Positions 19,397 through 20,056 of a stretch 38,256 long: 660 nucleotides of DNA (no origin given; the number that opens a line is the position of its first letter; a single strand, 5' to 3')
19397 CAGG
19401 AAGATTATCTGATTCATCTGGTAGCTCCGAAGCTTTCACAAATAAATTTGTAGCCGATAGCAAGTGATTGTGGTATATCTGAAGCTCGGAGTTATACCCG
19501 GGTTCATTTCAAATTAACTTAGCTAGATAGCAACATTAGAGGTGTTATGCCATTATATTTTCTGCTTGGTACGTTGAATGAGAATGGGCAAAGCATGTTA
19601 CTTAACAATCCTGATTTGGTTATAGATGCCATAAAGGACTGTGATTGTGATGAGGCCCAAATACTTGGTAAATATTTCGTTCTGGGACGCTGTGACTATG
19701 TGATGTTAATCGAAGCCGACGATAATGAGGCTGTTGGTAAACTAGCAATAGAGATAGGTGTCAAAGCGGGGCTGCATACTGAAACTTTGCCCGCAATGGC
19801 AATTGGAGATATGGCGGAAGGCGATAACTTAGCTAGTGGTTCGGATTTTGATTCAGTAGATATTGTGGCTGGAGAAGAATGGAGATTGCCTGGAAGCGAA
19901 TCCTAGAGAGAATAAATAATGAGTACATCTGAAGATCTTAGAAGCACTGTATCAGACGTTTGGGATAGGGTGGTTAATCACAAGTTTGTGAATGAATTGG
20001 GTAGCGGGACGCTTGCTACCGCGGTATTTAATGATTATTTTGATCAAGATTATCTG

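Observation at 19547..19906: GYD-domain protein of unknown function embedded inside the riboswitch-controlled thiamin salvage operon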

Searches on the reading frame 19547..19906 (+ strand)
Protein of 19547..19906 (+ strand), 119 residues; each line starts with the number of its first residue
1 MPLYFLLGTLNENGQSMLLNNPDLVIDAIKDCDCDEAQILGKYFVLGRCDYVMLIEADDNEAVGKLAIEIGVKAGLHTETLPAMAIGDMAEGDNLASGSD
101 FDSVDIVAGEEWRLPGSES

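Call 4: search_protein_families(library=pfam, proteins=[window:19547-19906:+], max_evalue=0.01)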
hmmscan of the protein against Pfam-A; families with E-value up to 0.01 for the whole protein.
window:19547-19906:+ (119 aa): 1 family
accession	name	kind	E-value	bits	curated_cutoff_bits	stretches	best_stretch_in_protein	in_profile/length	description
PF08734.17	GYD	-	3.1e-09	37.2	31.4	1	5-91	2-89/91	GYD domain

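Call 5: search_protein_families(library=ncbifam, proteins=[window:19547-19906:+], max_evalue=0.01)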
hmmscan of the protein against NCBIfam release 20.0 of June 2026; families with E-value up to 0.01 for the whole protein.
window:19547-19906:+ (119 aa): 0 families

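Call 7: find_homologous_proteins(query=window:19547-19903:+, max_evalue=0.001)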
Query window:19547-19903:+ (119 aa): 155 proteins with E <= 0.001 among 163 candidates; the best 120 are listed.
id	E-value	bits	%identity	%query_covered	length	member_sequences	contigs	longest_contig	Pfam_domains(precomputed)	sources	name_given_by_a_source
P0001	1.3e-72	259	100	100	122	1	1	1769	PF08734.18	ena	-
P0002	1.3e-71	256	99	100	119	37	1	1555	PF08734.18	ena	-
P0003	3.4e-66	239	90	100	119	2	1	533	PF08734.18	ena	-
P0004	3.4e-66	239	90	100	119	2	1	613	PF08734.18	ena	-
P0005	8.7e-66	237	90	100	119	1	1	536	PF08734.18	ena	-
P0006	1.1e-65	237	89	100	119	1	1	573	PF08734.18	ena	-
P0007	2.2e-65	236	90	100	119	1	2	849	PF08734.18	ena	-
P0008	9.7e-65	234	88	100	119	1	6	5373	PF08734.18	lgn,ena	-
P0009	2.1e-56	207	80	99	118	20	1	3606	PF08734.18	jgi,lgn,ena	jgi:uncharacterized protein with GYD domain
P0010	1.6e-54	201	89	87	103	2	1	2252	PF08734.18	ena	-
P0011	2.6e-47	178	68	100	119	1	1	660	PF08734.18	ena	-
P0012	3.4e-47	177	70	100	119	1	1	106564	PF08734.18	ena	-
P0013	2.4e-44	168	70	98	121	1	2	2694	PF08734.18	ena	-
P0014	6.3e-44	167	67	100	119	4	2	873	PF08734.18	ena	-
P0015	9.6e-44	166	68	100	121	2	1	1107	PF08734.18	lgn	-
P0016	1.2e-43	166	69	98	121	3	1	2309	PF08734.18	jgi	jgi:uncharacterized protein with GYD domain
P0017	2.4e-43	165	68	98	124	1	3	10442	PF08734.18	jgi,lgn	jgi:uncharacterized protein with GYD domain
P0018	1.6e-42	162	65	100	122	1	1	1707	PF08734.18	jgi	jgi:uncharacterized protein with GYD domain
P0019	2.8e-42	161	68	97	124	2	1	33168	PF08734.18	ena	-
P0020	4.6e-42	161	65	99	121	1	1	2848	PF08734.18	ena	-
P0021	8.5e-42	160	64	100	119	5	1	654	PF08734.18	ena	-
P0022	1.7e-41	159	65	100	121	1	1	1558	PF08734.18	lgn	-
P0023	2.0e-41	159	63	100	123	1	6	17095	PF08734.18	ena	-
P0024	3.3e-41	158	63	100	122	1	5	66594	PF08734.18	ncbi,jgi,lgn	jgi:uncharacterized protein with GYD domain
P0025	3.3e-41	158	64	100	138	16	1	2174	PF08734.18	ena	-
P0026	3.4e-41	158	68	97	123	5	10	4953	PF08734.18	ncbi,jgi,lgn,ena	jgi:uncharacterized protein with GYD domain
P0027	3.6e-41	158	65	97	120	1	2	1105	PF08734.18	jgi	jgi:uncharacterized protein with GYD domain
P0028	3.7e-41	158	64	100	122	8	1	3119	PF08734.18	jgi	jgi:uncharacterized protein with GYD domain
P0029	4.1e-41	158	68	97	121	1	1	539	PF08734.18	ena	-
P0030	7.6e-41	157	65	100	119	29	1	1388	PF08734.18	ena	-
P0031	1.2e-40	156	64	98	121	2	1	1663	PF08734.18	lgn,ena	-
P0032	1.3e-40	156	65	97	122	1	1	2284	PF08734.18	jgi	jgi:uncharacterized protein with GYD domain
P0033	1.4e-40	156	65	99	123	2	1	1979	PF08734.18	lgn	-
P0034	2.2e-40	155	65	97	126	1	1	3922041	PF08734.18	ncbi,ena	-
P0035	4.5e-40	154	65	97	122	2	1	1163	PF08734.18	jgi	jgi:uncharacterized protein with GYD domain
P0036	5.4e-40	154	64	97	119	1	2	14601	PF08734.18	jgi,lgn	jgi:uncharacterized protein with GYD domain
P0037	6.6e-40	154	62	98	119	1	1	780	PF08734.18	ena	-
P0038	7.0e-40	154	62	97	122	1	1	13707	PF08734.18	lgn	-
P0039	7.2e-40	154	63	99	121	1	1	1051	PF08734.18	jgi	jgi:uncharacterized protein with GYD domain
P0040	9.7e-40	153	62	100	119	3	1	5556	PF08734.18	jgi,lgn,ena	-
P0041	1.0e-39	153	62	100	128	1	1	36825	PF08734.18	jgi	jgi:uncharacterized protein with GYD domain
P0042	1.3e-39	153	63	97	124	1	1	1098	PF08734.18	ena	-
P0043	2.2e-39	152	63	97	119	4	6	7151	PF08734.18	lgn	-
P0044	3.3e-39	151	62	100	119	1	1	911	PF08734.18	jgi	-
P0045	3.4e-39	151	60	100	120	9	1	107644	PF08734.18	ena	-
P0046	7.6e-39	150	59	100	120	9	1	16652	PF08734.18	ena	-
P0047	8.4e-39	150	64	97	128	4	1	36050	PF08734.18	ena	-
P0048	2.0e-38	149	61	100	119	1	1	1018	PF08734.18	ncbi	-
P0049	2.7e-38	148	59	97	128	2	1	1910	PF08734.18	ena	-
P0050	3.9e-38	148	58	100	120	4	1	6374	PF08734.18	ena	-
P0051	3.9e-38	148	59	99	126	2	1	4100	PF08734.18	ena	-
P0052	6.5e-38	147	59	100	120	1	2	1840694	PF08734.18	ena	-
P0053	7.2e-38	147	60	100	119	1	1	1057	PF08734.18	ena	-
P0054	1.1e-37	147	61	97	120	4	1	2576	PF08734.18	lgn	-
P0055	1.2e-37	146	58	100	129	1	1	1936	PF08734.18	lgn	-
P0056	1.5e-37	146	59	97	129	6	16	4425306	PF08734.18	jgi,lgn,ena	jgi:uncharacterized protein with GYD domain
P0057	1.9e-37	146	62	97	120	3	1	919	PF08734.18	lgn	-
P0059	6.1e-37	144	57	97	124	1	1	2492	PF08734.18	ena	-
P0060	2.1e-36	142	58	100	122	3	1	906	PF08734.18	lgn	-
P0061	2.5e-36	142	58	100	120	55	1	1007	PF08734.18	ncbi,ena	-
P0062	2.8e-36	142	61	99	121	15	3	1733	PF08734.18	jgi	jgi:uncharacterized protein with GYD domain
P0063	3.6e-36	142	60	97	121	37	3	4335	PF08734.18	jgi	jgi:uncharacterized protein with GYD domain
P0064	5.7e-36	141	58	97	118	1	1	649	PF08734.18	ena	-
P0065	8.9e-36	140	57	97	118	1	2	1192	PF08734.18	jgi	-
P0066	1.1e-35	140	57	97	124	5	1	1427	PF08734.18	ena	-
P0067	1.7e-35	139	58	97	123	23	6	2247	PF08734.18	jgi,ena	jgi:uncharacterized protein with GYD domain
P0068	2.1e-35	139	54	97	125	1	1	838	PF08734.18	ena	-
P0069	2.3e-35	139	57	97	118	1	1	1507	PF08734.18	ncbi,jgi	-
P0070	3.5e-35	138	58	98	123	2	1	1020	PF08734.18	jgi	jgi:uncharacterized protein with GYD domain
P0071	5.3e-35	138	58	98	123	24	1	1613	PF08734.18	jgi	jgi:uncharacterized protein with GYD domain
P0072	1.1e-34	137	53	98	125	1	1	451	PF08734.18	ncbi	-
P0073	1.2e-34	137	55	99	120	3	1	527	PF08734.18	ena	-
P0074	1.2e-34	137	57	97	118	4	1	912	PF08734.18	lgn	-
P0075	1.3e-34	137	57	97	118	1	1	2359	PF08734.18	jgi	jgi:uncharacterized protein with GYD domain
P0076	1.6e-34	136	60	96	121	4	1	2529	PF08734.18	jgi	jgi:uncharacterized protein with GYD domain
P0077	8.3e-34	134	56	98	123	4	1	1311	PF08734.18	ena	-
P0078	1.0e-33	134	57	99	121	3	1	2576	PF08734.18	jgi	jgi:uncharacterized protein with GYD domain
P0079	1.3e-33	133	58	99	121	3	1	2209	PF08734.18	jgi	jgi:uncharacterized protein with GYD domain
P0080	2.0e-33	133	57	99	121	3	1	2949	PF08734.18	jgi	jgi:uncharacterized protein with GYD domain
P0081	4.4e-33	132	56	98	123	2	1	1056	PF08734.18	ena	-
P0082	4.4e-33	132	58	97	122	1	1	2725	PF08734.18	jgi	jgi:uncharacterized protein with GYD domain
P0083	5.2e-33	131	50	100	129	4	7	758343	PF08734.18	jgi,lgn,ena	jgi:uncharacterized protein with GYD domain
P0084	5.4e-33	131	59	98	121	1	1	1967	PF08734.18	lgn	-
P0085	7.4e-33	131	58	98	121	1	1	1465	PF08734.18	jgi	jgi:uncharacterized protein with GYD domain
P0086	1.1e-32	130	53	97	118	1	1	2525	PF08734.18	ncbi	ncbi:MAG: GYD domain-containing protein [Dehalococcoidia bacterium]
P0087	1.1e-32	130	57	99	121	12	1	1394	PF08734.18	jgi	jgi:uncharacterized protein with GYD domain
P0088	1.5e-32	130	70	73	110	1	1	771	PF08734.18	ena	-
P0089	2.0e-32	130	61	87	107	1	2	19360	PF08734.18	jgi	jgi:uncharacterized protein with GYD domain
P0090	6.5e-32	128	60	87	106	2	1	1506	PF08734.18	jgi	jgi:uncharacterized protein with GYD domain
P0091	7.7e-32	128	67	76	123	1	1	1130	PF08734.18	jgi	jgi:uncharacterized protein with GYD domain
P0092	1.4e-31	127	51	99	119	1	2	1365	PF08734.18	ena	-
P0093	1.5e-31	127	51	99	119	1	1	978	PF08734.18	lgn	-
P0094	1.6e-31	127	55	99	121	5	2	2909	PF08734.18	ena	-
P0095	2.1e-31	126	70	73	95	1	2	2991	PF08734.18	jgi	jgi:uncharacterized protein with GYD domain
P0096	2.5e-31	126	57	97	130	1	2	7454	PF08734.18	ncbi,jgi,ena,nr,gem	ncbi:MAG: GYD domain-containing protein [SAR202 cluster bacterium]|nr:GYD domain-containing protein 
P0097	2.5e-31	126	55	98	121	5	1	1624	PF08734.18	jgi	jgi:uncharacterized protein with GYD domain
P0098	3.5e-31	126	63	83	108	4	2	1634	PF08734.18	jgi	jgi:uncharacterized protein with GYD domain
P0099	6.6e-31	125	50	99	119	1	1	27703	PF08734.18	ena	-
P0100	8.6e-31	124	53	97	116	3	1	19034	PF08734.18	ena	-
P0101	9.3e-31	124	49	98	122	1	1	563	PF08734.18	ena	-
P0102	9.3e-31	124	51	97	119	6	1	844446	PF08734.18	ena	-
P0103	1.7e-30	123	50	97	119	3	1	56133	PF08734.18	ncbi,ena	-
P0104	2.7e-30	123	50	98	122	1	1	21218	PF08734.18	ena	-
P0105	2.9e-30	123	48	100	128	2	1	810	PF08734.18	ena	-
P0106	3.1e-30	122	50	98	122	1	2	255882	PF08734.18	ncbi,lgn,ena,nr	ncbi:MAG: GYD domain-containing protein [Chloroflexota bacterium]|nr:GYD domain-containing protein [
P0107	3.6e-30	122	49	98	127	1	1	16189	PF08734.18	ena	-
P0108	3.9e-30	122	53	98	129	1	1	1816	PF08734.18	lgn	-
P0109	6.4e-30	121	52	99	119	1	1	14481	PF08734.18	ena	-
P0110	9.1e-30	121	48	98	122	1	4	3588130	PF08734.18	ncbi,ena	-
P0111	1.5e-29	120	48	99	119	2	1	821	PF08734.18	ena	-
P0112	2.2e-29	120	57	87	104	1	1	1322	PF08734.18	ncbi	-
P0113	4.7e-29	119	49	99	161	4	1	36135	PF08734.18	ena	-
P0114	1.2e-28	117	60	76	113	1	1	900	PF08734.18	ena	-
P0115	1.8e-28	117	49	97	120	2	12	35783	PF08734.18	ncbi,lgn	-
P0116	2.0e-28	117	52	87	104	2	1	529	PF08734.18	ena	-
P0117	2.3e-28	116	52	97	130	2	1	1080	PF08734.18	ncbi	-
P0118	2.9e-28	116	51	97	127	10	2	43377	PF08734.18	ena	-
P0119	3.4e-28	116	45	100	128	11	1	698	PF08734.18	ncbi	-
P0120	3.7e-28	116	54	87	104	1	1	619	PF08734.18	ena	-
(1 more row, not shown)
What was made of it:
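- On GYD domain (PF08734): All 155 homologues carry PF08734 in precomputed annotation (call 7).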

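Call 9: search_solved_structures(query=window:19547-19903:+, max_evalue=10, show_alignments=3)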
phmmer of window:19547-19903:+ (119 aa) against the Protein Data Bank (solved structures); distinct sequences matched with E-value up to 10: 2.
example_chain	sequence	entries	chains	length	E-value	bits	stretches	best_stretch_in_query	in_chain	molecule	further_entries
8f70_A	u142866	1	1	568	0.15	15.3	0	45-76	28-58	T18.1 Major pilin backbone protein T-antigen,Major pilin backbone protein T-antigen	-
3oq3_B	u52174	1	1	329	1.2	12.5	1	10-63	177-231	IFN-alpha/beta binding protein C12R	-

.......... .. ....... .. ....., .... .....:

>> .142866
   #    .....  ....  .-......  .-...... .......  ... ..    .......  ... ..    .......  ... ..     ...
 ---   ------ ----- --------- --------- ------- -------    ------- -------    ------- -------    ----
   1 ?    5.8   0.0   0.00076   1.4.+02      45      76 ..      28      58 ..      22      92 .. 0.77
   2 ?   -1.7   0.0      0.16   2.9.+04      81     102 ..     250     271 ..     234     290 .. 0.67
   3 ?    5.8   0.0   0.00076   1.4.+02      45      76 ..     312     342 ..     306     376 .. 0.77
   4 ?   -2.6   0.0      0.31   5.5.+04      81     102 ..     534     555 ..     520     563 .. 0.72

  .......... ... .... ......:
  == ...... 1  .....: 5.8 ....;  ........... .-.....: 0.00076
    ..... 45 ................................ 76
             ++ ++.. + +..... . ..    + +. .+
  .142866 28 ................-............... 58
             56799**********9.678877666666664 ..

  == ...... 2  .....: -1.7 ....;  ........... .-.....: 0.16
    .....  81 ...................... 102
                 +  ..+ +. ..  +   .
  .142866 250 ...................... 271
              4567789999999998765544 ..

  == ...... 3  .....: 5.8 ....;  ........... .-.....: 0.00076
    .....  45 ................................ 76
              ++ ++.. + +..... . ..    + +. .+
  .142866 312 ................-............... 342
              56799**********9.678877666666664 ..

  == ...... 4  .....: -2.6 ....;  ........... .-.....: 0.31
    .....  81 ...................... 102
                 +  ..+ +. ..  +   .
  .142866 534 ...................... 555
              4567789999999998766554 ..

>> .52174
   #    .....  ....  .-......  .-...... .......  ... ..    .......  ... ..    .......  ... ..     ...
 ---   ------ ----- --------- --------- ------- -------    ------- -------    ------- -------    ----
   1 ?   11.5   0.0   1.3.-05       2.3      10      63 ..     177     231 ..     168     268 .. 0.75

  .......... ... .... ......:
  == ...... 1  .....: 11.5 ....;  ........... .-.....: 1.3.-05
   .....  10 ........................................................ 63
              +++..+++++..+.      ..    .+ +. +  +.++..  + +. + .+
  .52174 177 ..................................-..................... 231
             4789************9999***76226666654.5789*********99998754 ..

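Call 11: find_encoding_contigs(protein=P0034, flank=8000, max_places=3)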
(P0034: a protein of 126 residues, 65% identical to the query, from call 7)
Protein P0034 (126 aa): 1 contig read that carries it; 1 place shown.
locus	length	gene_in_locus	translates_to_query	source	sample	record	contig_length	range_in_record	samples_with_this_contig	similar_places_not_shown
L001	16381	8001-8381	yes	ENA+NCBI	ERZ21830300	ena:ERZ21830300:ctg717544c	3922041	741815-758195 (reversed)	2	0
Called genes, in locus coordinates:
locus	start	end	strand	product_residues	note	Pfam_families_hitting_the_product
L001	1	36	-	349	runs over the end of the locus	PF13449:Phytase-like (faint), PF25021:TEN_NHL (faint), PF17170:DUF5128 (faint), PF06739:SBBP (faint), PF24684:Vgb_lyase, PF01436:NHL, PF08450:SGL (weak), PF01436:NHL (weak)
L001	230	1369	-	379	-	PF07394:DUF1501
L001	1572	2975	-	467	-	PF08811:DUF1800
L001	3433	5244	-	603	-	-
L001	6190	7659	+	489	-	PF00474:SSF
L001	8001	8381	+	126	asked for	PF08734:GYD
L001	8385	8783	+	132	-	-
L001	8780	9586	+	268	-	PF08543:Phos_pyr_kin, PF00294:PfkB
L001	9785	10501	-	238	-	PF12686:DUF3800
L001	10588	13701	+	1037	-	PF00133:tRNA-synt_1, PF09334:tRNA-synt_1g (faint), PF08264:Anticodon_1, PF19302:DUF5915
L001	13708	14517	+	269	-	PF01149:Fapy_DNA_glyco, PF06831:H2TH, PF06827:zf-FPG_IleRS (weak)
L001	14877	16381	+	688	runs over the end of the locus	PF00701:DHDPS, PF04476:4HFCP_synth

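Call 12: find_encoding_contigs(protein=P0056, flank=8000, max_places=3)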
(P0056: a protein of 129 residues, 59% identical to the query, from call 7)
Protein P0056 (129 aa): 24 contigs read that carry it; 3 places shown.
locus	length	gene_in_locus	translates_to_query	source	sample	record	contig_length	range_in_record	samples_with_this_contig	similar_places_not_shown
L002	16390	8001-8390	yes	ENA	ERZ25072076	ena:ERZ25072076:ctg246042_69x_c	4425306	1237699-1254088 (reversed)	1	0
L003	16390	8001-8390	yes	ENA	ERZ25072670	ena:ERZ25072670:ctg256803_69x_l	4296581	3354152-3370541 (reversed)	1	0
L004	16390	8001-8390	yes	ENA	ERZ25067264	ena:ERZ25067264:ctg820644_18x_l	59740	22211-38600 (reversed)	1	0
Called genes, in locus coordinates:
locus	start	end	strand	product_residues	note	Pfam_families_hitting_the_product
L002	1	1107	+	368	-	PF03069:FmdA_AmdA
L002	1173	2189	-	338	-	PF04909:Amidohydro_2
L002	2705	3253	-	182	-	PF02627:CMD (weak)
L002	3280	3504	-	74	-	-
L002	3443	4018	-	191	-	-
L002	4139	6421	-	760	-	PF01315:Ald_Xan_dh_C, PF02738:MoCoBD_1, PF20256:MoCoBD_2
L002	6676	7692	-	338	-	PF04909:Amidohydro_2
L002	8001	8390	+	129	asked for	PF08734:GYD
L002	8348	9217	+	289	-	PF08543:Phos_pyr_kin, PF00294:PfkB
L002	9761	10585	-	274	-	PF13808:DDE_Tnp_1_assoc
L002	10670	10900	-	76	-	-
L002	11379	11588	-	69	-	-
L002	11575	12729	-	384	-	PF01609:DDE_Tnp_1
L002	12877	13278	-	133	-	PF13808:DDE_Tnp_1_assoc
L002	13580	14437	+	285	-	PF13531:SBP_bac_11, PF01547:SBP_bac_1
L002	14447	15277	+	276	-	PF00528:BPD_transp_1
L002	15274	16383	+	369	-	PF00005:ABC_tran, PF13304:AAA_21 (faint), PF03459:TOBE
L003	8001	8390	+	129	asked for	PF08734:GYD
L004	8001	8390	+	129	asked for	PF08734:GYD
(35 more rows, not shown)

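Call 15: find_related_loci(query=A1, collection=genome_contigs, flank=10000)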
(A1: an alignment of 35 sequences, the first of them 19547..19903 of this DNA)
Query A1 (119 aa) in genome_contigs; peptide patterns used: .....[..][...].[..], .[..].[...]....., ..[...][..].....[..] (x = any residue, [..] = any of these).
244 stretches matched a pattern; 182 encode a relative of the query (tblastn E <= 1e-3); the best 80 are kept; 80 distinct loci.
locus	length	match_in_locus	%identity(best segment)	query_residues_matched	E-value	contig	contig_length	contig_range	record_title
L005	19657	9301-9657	91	1-119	2e-70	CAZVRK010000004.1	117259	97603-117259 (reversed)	MAG TPA_asm: uncultured Dehalococcoidia bacterium isolate binchicken_co46_395 genome assembly, contig: NODE_204_length_1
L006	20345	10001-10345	65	1-115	2e-46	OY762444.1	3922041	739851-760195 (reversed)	MAG: Dehalococcoidia bacterium isolate 1bd329a7-1418-4194-a07e-3fe2e7ca1f7c genome assembly, chromosome: 1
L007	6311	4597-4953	63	1-119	4e-45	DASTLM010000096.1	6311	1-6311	MAG TPA_asm: Dehalococcoidia bacterium isolate SMAG_U2862 k141_3031501, whole genome shotgun sequence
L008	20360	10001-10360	60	1-115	8e-45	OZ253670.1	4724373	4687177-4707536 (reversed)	MAG: Dehalococcoidia bacterium isolate 155a0d70-3e07-4b03-9597-9394d1dc1036 genome assembly, chromosome: 1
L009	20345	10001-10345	63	1-115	1e-44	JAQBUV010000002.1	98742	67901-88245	MAG: Chloroflexota bacterium isolate casp150-mb.161 NODE_453_length_98742_cov_0.578014, whole genome shotgun sequence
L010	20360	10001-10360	60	1-119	3e-44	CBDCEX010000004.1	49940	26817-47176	MAG: Dehalococcoidia bacterium isolate a77d1ec7-ac0a-4113-b7eb-384b7eca7ee8 genome assembly, contig: contig_4, whole gen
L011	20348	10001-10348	65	1-115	2e-44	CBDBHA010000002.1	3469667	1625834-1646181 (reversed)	MAG: Dehalococcoidia bacterium isolate bb2b1bd2-7e29-43ac-b61b-1ab32c8d9498 genome assembly, contig: contig_2, whole gen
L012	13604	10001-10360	59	1-119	2e-43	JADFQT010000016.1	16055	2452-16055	MAG: Chloroflexota bacterium isolate B80T1B5 B80T1B5_NODE3604, whole genome shotgun sequence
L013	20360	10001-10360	58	1-115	4e-43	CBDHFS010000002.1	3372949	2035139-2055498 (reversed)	MAG: Dehalococcoidia bacterium isolate 864dd8cd-6738-42a7-b925-3e7f4ae660aa genome assembly, contig: contig_2, whole gen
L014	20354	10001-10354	51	1-119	5e-38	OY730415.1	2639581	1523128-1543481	MAG: Dehalococcoidia bacterium isolate 0e633194-396e-4ef9-b6aa-bb83a1c841ae genome assembly, chromosome: 1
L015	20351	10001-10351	53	1-118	5e-38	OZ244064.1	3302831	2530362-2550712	MAG: Dehalococcoidia bacterium isolate 6b45779a-ebf8-4e4c-9ead-68fbda15a8e5 genome assembly, chromosome: 1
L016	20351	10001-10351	52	1-118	3e-37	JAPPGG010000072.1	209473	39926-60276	MAG: Chloroflexota bacterium isolate RHO1_bin_4 NODE_97_length_209473_cov_32.964611, whole genome shotgun sequence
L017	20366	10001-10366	56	1-115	2e-37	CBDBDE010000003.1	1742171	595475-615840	MAG: Dehalococcoidia bacterium isolate 507f7452-7ab4-464d-beb7-7b563f49c2fc genome assembly, contig: contig_3, whole gen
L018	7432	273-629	57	1-115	3e-37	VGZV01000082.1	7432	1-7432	MAG: SAR202 cluster bacterium isolate K_DeepCast_65m_m2_033 K_DeepCast_65m_m2_033_Ga0194128_10017091, whole genome shotg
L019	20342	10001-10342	52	1-115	5e-37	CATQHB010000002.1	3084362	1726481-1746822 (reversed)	MAG: uncultured Dehalococcoidia bacterium isolate 5e02e7df-9ff6-4248-8782-bae42c8afb25 genome assembly, contig: contig_2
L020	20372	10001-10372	51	1-115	1e-36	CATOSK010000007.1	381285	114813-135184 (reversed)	MAG: uncultured Dehalococcoidia bacterium isolate 8b0b6f7a-36e1-4cb0-bede-a28c8a76f2f9 genome assembly, contig: contig_7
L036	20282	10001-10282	55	1-94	8e-34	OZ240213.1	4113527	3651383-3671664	MAG: Dehalococcoidia bacterium isolate 72fd1f58-039a-43d1-a234-fad5f02d9593 genome assembly, chromosome: 1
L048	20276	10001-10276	55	1-92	3e-32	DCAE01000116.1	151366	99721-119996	MAG TPA_asm: Dehalococcoidia bacterium UBA1141 UBA1141_contig_6250, whole genome shotgun sequence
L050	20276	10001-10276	55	1-92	3e-31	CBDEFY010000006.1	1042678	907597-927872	MAG: Dehalococcoidia bacterium isolate b072644e-70d4-4043-a6cf-a40efd764d31 genome assembly, contig: contig_6, whole gen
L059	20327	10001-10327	49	1-109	2e-30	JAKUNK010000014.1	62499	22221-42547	MAG: Dehalococcoidia bacterium isolate ALOHA_A2.0_5 A2.0-Dehalococcoidia-6_14, whole genome shotgun sequence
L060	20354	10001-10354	47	1-118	7e-31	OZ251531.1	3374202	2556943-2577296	MAG: Dehalococcoidia bacterium isolate dbfc7836-c0f4-4258-ad9f-d4e7c961b2d4 genome assembly, chromosome: 1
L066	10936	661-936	54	1-92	5e-30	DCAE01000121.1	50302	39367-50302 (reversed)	MAG TPA_asm: Dehalococcoidia bacterium UBA1141 UBA1141_contig_1155, whole genome shotgun sequence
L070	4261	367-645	52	1-93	8e-30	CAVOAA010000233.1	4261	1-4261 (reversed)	MAG: Dehalococcoidia bacterium isolate CBN3_331.50 genome assembly, contig: Ga0302139_10011777, whole genome shotgun seq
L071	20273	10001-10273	54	1-91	1e-29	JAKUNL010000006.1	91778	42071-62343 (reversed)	MAG: Dehalococcoidia bacterium isolate ALOHA_A2.0_6 A2.0-Dehalococcoidia-10_6, whole genome shotgun sequence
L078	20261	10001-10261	54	1-87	7e-29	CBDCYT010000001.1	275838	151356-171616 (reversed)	MAG: Dehalococcoidia bacterium isolate b3e3ad07-64b9-47c7-ad82-6c21615a0932 genome assembly, contig: contig_1, whole gen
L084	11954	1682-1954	51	1-91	1e-28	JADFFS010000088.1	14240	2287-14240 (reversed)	MAG: Chloroflexota bacterium isolate B28T3L11 B28T3L11_NODE4234, whole genome shotgun sequence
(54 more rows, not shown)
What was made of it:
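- All linked loci are Dehalococcoidia/Chloroflexota (call 15).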

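Call 23: predict_structure(alignment_id=A1)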
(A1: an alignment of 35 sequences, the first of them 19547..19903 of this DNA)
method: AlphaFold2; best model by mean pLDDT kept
length: 119 residues; sequences in the alignment: 35
mean_pLDDT: 73.5   pTM: 0.60
mean pLDDT of the five models: 73.5, 70.6, 69.6, 66.5, 66.2
residues with pLDDT >= 90: 23; 70-90: 59; 50-70: 15; < 50: 22
segments of 3 or more residues with pLDDT < 50: 91-107
pLDDT, mean of each block of 10 residues (from residue 1): 88 83 81 87 80 90 91 87 61 38 43 51
secondary structure, 60 per line:
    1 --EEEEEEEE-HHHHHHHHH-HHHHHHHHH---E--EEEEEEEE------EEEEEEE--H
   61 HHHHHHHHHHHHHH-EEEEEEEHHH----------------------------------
elements in order: E3-10 H12-20 H22-30 E37-44 E51-57 H60-74 E76-82
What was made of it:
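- On GYD domain (PF08734): Call 23: the monomer model is beta-alpha-beta-beta-alpha-beta with core pLDDT 80-91.
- AF2 predicts a beta-alpha-beta-beta-alpha-beta core followed by a disordered tail (call 23).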
